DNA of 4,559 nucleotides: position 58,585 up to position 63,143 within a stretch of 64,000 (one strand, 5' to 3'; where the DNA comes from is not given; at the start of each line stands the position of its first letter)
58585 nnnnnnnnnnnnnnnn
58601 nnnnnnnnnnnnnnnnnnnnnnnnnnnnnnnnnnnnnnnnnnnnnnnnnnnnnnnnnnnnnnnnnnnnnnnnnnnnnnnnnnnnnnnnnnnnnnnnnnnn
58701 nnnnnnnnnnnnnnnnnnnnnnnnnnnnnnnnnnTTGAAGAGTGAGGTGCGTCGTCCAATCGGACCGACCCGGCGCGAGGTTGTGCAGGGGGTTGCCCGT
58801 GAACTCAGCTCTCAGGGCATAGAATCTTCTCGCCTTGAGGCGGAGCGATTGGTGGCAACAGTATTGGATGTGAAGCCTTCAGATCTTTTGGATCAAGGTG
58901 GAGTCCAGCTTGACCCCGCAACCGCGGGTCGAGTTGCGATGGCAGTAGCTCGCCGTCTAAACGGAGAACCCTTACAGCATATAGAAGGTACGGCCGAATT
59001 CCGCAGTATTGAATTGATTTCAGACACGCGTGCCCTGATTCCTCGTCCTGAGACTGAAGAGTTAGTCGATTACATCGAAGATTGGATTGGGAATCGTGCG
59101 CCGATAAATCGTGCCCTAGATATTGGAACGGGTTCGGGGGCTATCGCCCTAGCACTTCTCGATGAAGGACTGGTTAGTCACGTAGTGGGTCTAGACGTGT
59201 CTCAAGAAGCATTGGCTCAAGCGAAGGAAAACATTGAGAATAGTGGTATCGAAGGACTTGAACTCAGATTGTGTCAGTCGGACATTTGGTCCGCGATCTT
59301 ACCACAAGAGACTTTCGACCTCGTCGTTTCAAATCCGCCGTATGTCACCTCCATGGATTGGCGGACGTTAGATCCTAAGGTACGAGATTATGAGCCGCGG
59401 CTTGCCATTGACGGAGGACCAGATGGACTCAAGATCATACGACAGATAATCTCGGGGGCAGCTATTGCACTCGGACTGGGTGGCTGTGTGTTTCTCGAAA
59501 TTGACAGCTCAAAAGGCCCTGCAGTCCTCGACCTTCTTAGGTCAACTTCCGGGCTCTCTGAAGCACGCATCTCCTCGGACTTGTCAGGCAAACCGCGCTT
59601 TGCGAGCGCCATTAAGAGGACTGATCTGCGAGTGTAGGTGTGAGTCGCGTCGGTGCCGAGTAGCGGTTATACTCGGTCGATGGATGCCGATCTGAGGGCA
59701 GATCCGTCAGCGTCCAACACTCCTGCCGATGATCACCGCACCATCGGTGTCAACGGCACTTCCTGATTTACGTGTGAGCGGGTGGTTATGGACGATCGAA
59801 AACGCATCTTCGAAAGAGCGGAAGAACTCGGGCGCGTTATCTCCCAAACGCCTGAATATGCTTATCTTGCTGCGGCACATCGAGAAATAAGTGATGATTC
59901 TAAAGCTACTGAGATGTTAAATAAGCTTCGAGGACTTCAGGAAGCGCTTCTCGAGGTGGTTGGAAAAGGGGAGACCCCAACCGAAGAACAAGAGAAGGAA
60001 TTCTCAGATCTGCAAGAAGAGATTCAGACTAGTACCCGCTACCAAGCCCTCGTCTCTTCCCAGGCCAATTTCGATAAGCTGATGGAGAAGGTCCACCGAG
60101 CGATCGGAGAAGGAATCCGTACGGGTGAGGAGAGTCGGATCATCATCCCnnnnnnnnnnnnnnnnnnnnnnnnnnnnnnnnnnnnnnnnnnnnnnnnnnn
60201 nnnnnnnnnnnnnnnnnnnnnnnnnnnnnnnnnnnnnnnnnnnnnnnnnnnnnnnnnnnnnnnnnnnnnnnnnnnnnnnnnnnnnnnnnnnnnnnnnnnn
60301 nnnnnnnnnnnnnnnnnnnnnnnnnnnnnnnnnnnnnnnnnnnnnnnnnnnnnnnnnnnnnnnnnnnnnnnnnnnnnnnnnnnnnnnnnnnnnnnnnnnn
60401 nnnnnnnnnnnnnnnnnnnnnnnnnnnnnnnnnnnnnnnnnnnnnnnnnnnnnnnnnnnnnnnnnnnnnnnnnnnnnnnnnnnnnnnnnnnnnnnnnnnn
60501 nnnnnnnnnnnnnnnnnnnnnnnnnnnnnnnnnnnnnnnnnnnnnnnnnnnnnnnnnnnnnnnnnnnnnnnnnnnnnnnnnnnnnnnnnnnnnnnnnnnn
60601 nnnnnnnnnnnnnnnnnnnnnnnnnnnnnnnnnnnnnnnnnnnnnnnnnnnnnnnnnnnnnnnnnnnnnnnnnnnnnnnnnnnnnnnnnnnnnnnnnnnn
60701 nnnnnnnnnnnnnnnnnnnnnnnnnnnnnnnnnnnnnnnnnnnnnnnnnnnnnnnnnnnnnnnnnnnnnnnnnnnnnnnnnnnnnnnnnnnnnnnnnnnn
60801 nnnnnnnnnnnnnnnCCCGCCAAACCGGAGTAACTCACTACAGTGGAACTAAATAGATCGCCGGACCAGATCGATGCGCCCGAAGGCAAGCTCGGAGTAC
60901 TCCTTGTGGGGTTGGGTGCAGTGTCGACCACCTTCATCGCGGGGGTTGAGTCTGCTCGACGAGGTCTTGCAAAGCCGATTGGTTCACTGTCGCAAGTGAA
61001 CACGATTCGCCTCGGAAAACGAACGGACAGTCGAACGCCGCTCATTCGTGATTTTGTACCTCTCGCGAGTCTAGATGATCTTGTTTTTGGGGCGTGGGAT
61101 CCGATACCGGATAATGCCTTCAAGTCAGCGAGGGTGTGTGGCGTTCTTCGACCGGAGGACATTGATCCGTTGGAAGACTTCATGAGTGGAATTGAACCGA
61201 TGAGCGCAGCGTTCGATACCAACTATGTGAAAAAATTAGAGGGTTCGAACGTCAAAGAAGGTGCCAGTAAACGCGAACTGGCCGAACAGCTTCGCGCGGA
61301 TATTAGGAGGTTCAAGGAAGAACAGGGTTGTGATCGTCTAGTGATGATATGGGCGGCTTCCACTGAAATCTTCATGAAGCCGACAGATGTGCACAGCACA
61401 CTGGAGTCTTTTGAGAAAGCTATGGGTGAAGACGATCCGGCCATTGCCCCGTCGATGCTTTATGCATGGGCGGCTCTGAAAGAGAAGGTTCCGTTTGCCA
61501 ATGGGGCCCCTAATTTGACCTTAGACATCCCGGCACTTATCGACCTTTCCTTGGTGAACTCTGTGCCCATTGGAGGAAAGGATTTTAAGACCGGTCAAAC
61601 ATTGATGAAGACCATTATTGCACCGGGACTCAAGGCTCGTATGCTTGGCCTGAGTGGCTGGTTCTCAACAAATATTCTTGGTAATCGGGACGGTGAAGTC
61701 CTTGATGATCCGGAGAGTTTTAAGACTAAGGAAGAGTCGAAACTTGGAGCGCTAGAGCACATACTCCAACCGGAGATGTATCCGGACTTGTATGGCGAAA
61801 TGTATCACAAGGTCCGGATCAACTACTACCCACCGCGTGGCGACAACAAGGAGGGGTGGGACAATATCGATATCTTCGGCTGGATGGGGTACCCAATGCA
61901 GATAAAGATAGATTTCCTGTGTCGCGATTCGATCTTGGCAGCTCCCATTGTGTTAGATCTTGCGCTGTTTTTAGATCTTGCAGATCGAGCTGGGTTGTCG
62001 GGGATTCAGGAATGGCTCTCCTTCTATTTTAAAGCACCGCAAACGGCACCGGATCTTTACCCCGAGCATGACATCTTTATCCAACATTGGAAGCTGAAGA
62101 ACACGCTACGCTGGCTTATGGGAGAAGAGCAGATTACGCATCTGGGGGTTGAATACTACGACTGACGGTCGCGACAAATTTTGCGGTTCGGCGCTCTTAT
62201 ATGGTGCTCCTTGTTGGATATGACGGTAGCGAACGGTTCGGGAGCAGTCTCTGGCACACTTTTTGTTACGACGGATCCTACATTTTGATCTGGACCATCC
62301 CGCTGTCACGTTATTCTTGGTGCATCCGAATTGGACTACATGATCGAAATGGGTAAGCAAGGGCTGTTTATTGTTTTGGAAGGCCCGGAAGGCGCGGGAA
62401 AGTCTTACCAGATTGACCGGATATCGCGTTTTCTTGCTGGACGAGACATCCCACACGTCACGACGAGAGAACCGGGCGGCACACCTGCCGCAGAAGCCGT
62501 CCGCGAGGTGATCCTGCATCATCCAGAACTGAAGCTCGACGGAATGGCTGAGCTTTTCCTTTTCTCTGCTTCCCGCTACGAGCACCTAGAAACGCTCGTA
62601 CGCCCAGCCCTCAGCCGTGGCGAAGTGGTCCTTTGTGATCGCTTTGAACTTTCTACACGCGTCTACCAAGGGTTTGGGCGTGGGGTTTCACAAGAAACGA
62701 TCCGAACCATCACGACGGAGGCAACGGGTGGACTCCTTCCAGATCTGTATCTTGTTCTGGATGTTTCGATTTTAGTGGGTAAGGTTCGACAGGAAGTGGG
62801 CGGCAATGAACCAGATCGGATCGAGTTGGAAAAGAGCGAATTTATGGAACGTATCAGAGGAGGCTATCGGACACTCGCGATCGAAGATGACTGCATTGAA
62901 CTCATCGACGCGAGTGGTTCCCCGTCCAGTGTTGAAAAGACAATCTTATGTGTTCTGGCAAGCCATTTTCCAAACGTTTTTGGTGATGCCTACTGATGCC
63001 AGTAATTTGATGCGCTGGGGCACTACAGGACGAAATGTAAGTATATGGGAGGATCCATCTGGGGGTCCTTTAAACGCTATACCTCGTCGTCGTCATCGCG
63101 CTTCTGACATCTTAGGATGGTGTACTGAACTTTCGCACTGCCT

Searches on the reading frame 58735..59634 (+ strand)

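Call 86: search_protein_families(library=pfam, proteins=[window:58735-59634:+], max_evalue=0.01)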
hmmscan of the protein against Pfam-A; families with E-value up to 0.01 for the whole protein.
window:58735-59634:+ (300 aa): 16 families
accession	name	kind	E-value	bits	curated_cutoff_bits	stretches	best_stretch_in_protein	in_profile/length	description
PF17827.6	PrmC_N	-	2.4e-14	54.1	23.4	1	16-85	2-71/71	PrmC N-terminal domain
PF05175.20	MTS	-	2.6e-13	50.4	23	1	125-207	33-112/170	Methyltransferase small domain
PF13649.12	Methyltransf_25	-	4.5e-13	50.1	27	1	128-209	2-82/97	Methyltransferase domain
PF13847.12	Methyltransf_31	-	4.6e-13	49.5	27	1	126-200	6-81/145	Methyltransferase domain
PF08241.18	Methyltransf_11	-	1.2e-10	42.3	21.2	1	128-200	1-67/95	Methyltransferase domain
PF06325.19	PrmA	-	8e-08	32.5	22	1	125-200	163-233/296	Ribosomal protein L11 methyltransferase (PrmA)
PF12847.13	Methyltransf_18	-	1.6e-07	31.9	27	1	125-197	16-86/151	Methyltransferase domain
PF03602.21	Cons_hypoth95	-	2.1e-07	31.2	24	1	104-207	22-127/182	Conserved hypothetical protein 95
PF08242.18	Methyltransf_12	-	2.4e-07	31.8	30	1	128-200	1-72/98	Methyltransferase domain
PF05971.18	Methyltransf_10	-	1e-05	25.5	23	1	101-207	76-191/299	RNA methyltransferase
PF01170.24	UPF0020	-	1.4e-05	25.4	22.3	1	149-208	78-136/197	RMKL-like, methyltransferase domain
PF01135.25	PCMT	-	0.00021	21.6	20.3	1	117-183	68-132/210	Protein-L-isoaspartate(D-aspartate) O-methyltransferase (PCMT)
PF04816.18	TrmK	-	0.00089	19.3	27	1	128-198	2-71/205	tRNA (adenine(22)-N(1))-methyltransferase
PF01209.24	Ubie_methyltran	-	0.001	18.9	20.1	1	114-197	39-120/233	ubiE/COQ5 methyltransferase family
PF13489.12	Methyltransf_23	-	0.0014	18.9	27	1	123-200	22-88/164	Methyltransferase domain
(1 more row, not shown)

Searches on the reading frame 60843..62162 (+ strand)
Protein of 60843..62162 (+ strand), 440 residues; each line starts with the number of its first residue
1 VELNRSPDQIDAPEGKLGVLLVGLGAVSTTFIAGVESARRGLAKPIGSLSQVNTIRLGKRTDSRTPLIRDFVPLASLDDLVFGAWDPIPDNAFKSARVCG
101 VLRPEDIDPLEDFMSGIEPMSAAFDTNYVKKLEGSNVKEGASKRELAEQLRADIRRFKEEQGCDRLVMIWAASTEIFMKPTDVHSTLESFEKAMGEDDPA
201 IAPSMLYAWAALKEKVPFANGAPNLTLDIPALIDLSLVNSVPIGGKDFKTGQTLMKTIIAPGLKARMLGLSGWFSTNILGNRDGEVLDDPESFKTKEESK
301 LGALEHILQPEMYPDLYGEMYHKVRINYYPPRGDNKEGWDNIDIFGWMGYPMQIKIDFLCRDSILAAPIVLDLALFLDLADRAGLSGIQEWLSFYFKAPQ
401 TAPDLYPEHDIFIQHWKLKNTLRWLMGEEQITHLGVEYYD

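Call 86: search_protein_families(library=pfam, proteins=[window:60843-62162:+], max_evalue=0.01)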
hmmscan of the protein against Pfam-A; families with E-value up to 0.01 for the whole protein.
window:60843-62162:+ (440 aa): 3 families
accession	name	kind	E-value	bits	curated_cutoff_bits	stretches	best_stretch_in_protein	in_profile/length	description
PF07994.18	NAD_binding_5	-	4.7e-94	315.9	25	1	17-423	1-321/321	Myo-inositol-1-phosphate synthase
PF01658.22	Inos-1-P_synth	-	5.8e-32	110.5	27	1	251-363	1-107/107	Myo-inositol-1-phosphate synthase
PF18742.7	DpnII-MboI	-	0.0062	16.6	27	1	137-188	84-135/150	REase_DpnII-MboI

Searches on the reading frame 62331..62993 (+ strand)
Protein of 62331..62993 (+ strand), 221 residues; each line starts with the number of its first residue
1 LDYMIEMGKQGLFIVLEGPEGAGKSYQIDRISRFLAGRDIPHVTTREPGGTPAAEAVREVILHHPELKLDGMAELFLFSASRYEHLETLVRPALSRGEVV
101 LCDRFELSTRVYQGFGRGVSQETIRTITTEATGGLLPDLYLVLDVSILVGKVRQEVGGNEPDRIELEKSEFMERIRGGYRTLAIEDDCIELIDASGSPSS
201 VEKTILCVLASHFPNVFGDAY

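Call 86: search_protein_families(library=pfam, proteins=[window:62331-62993:+], max_evalue=0.01)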
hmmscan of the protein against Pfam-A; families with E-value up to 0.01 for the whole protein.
window:62331-62993:+ (221 aa): 3 families
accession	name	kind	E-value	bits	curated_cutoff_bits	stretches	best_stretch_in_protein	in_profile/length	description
PF02223.23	Thymidylate_kin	-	1e-34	120.3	27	1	16-205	1-185/185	Thymidylate kinase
PF13521.12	AAA_28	-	0.00026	21.7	27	1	14-147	2-120/164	AAA domain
PF13401.12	AAA_22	-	0.0023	18.7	27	1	10-79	4-65/130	AAA domain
